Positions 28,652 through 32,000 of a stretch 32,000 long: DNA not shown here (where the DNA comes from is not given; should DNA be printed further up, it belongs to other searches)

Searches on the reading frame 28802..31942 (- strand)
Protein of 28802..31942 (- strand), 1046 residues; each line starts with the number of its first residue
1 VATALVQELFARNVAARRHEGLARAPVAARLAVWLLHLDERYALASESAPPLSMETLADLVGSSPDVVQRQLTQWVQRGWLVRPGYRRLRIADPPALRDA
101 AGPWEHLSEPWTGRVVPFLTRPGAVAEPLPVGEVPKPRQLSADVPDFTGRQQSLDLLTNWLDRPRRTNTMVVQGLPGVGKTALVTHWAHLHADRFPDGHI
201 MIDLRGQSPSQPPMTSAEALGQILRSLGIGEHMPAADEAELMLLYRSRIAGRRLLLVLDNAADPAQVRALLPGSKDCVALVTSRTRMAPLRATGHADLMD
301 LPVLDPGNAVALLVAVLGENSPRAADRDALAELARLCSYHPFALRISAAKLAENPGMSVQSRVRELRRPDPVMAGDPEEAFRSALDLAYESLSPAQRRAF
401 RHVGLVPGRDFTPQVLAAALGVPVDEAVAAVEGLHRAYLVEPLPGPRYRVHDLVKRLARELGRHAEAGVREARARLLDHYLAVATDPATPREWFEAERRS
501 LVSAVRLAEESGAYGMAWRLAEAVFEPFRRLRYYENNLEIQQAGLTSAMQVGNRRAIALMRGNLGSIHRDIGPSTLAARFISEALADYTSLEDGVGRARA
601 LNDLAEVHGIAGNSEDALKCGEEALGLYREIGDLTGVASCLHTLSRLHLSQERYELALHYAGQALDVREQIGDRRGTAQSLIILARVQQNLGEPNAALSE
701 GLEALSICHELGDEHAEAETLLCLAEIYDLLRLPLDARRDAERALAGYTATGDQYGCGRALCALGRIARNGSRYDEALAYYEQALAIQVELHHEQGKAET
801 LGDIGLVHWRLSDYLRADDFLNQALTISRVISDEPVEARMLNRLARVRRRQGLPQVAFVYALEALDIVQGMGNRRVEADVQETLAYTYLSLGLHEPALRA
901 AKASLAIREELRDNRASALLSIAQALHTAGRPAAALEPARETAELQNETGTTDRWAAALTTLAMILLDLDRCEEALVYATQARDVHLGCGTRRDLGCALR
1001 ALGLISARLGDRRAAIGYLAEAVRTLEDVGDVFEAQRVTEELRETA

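Call 11: search_protein_families(library=pfam, proteins=[window:28802-31942:-], max_evalue=0.01)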
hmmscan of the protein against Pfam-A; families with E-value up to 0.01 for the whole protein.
window:28802-31942:- (1046 aa): 16 families
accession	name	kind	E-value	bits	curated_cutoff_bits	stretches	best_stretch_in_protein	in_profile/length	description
PF13424.12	TPR_12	-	1.2e-43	147.6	30.1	7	759-829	4-76/77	Tetratricopeptide repeat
PF13374.12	TPR_10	-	4.3e-22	77.8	27.5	1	637-670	1-34/42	Tetratricopeptide repeat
PF13545.12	HTH_Crp_2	-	3.6e-14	52.9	27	1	29-99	1-69/70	Crp-like helix-turn-helix domain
PF07719.23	TPR_2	-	3.1e-13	49.2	27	1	759-787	2-30/34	Tetratricopeptide repeat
PF13181.12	TPR_8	-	5.4e-13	48.4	25.7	1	759-787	2-30/34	Tetratricopeptide repeat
PF00515.34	TPR_1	-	1.7e-09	37.5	27.8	1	759-787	2-30/34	Tetratricopeptide repeat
PF13191.12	AAA_16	-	1.1e-07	33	32.6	1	147-261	2-141/167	AAA ATPase domain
PF24885.1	TPR_NPHP3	-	1e-06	28.8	100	0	555-680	96-225/239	Nephrocystin-3 TPR domain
PF00931.28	NB-ARC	-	1.2e-06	28.4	23.5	1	151-351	2-205/248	NB-ARC domain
PF12802.13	MarR_2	-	1.6e-06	28.6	27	0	392-442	3-52/61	MarR family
PF12862.13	ANAPC5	-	4.1e-06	27.2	23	0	649-715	9-75/91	Anaphase-promoting complex subunit 5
PF12895.13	ANAPC3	-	0.00017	22.2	27.2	0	913-976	20-76/82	Anaphase-promoting complex, cyclosome, subunit 3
PF13401.12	AAA_22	-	0.00031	21.5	27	1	168-262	6-94/130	AAA domain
PF13176.12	TPR_7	-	0.0011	19.3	27.9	1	763-787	4-28/36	Tetratricopeptide repeat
PF25201.1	nSTAND6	-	0.0047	17.4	27.7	0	156-238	7-82/148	Novel STAND NTPase 6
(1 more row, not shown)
